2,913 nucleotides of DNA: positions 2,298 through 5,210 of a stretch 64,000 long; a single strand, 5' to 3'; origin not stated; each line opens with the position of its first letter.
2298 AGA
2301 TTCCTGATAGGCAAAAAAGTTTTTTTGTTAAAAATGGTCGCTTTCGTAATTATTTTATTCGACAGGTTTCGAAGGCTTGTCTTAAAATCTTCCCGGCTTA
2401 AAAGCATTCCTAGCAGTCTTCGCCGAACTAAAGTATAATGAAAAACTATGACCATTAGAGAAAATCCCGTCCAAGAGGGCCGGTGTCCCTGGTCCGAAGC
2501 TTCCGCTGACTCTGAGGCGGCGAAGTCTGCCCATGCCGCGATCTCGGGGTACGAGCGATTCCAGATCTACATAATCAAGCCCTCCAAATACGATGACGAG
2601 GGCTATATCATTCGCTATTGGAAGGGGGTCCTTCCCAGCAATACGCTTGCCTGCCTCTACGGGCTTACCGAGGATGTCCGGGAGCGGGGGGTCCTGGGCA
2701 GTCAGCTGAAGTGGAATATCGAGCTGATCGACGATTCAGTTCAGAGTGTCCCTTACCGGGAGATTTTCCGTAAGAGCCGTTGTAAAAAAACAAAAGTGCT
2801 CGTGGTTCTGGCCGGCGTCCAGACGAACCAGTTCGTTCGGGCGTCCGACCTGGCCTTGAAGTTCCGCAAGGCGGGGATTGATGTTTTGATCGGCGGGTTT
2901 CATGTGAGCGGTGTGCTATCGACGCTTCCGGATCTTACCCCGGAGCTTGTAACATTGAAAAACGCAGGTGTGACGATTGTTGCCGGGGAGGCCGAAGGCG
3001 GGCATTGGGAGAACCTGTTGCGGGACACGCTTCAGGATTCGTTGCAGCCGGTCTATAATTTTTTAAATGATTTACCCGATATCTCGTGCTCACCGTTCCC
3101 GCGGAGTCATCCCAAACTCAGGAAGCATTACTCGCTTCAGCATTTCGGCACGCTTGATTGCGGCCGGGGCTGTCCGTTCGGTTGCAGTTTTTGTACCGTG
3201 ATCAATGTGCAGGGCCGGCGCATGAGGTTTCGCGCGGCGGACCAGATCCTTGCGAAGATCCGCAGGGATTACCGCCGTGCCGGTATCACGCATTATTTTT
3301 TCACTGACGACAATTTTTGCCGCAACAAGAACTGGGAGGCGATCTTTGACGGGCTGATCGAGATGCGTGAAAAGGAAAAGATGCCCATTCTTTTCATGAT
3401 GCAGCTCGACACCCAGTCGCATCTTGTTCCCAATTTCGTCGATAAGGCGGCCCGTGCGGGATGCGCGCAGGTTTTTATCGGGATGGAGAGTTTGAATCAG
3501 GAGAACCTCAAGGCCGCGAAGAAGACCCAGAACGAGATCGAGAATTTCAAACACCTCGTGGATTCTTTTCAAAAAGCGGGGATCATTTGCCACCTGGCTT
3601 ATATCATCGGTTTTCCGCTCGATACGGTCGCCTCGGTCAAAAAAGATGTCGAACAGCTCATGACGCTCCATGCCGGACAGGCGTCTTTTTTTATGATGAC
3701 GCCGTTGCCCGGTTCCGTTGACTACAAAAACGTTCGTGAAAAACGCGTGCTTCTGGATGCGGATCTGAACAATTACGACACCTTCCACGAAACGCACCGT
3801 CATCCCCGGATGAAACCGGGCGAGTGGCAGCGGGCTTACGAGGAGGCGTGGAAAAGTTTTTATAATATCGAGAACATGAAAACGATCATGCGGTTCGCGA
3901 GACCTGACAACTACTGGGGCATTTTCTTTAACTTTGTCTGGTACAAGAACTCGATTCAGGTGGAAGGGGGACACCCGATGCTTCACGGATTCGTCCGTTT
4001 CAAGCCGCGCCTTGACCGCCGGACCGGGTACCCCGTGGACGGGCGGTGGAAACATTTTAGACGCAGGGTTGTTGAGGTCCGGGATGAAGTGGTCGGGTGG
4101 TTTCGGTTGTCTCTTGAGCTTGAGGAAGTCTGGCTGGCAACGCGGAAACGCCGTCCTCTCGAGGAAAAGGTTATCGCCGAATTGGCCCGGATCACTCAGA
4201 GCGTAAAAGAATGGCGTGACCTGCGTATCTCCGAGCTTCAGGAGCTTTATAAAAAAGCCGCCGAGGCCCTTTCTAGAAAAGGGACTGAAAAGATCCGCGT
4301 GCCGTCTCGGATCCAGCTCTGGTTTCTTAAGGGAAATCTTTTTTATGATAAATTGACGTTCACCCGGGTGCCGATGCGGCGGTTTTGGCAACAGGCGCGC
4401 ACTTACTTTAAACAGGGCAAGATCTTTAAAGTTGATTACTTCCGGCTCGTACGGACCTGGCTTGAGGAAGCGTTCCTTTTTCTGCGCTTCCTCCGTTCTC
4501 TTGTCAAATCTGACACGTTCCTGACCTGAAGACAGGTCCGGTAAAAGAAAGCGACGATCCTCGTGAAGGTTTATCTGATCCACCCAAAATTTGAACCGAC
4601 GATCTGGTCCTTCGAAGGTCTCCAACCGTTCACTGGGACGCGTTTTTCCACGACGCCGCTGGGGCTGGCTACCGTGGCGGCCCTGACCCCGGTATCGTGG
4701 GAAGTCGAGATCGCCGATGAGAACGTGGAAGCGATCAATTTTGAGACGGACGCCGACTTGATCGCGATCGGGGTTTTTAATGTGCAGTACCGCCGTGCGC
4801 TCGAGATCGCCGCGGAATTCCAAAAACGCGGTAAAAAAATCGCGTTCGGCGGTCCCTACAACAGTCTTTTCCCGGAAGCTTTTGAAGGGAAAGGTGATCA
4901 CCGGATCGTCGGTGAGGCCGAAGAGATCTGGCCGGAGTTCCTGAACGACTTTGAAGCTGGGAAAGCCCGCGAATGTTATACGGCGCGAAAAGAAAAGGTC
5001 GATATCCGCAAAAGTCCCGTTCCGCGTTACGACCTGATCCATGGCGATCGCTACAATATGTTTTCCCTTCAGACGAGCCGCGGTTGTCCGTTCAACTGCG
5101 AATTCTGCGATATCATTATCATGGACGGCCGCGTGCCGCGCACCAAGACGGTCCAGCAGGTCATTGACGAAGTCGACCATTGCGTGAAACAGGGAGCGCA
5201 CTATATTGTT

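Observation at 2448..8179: Five-gene operon coupling two paralogous B12-radical-SAM enzymes to phospholipid head-group enzymes: candidate lipid-tailoring system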

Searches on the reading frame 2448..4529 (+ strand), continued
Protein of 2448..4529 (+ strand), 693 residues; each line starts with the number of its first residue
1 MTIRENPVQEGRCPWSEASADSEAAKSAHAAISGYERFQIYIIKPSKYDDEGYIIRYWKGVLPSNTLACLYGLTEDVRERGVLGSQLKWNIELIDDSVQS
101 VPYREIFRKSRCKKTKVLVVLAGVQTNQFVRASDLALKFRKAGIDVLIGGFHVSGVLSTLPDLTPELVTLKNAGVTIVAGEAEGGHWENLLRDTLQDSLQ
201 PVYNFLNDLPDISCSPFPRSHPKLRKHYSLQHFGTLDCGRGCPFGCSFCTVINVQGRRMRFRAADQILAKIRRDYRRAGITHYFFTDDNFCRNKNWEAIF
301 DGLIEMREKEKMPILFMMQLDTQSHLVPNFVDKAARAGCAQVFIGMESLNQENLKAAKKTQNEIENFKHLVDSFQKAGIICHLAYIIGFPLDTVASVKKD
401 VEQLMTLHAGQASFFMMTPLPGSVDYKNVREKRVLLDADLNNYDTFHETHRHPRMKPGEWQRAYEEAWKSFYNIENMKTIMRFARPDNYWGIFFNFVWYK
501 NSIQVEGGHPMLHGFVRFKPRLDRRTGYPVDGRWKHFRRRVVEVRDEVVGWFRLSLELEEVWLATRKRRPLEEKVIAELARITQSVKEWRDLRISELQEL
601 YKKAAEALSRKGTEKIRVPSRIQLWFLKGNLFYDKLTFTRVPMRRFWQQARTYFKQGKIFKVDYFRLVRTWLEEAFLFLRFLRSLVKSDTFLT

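Call 92: find_encoding_contigs(protein=P0091, flank=7000, max_places=1)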
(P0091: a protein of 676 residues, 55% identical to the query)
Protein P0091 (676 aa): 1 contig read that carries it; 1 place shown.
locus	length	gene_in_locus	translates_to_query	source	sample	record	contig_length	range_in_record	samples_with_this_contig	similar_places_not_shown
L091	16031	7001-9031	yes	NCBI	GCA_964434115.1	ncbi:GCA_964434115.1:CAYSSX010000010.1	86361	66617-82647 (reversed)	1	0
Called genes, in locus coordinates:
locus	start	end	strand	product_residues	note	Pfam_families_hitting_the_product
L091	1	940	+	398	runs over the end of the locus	PF25917:BSH_RND, PF25973:BSH_CzcB, PF25881:HH_YBHG (faint), PF25885:HH_EMRA (weak), PF25876:HH_MFP_RND, PF25878:HH_AAEA_pHBA (weak), PF25944:Beta-barrel_RND, PF25989:YknX_C (weak), +1 more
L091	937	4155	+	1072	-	PF00873:ACR_tran, PF03176:MMPL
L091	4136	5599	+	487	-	PF02321:OEP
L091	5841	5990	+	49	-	-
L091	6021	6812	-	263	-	PF11306:DUF3108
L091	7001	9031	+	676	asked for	PF04055:Radical_SAM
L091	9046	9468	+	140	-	PF14539:DUF4442, PF03061:4HBT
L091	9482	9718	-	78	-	-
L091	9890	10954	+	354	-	PF14559:TPR_19 (weak)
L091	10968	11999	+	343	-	-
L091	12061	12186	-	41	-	-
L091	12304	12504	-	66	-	-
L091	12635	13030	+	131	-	PF12840:HTH_20, PF01022:HTH_5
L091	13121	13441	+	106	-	PF00230:MIP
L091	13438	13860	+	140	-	PF01451:LMWPc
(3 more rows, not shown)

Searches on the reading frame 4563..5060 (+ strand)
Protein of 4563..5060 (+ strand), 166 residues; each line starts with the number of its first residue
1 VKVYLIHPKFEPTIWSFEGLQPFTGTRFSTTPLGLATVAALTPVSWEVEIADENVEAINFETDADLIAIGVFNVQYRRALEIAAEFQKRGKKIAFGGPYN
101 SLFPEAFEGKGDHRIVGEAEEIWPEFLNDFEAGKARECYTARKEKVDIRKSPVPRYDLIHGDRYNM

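Call 69: search_protein_families(library=pfam, proteins=[window:4563-5060:+], max_evalue=10)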
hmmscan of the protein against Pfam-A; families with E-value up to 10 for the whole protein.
window:4563-5060:+ (166 aa): 1 family
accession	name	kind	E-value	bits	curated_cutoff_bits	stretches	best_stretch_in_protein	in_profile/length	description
PF19864.5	Radical_SAM_N2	-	0.029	14.3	29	1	57-138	52-133/151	Radical SAM proteins, N-terminal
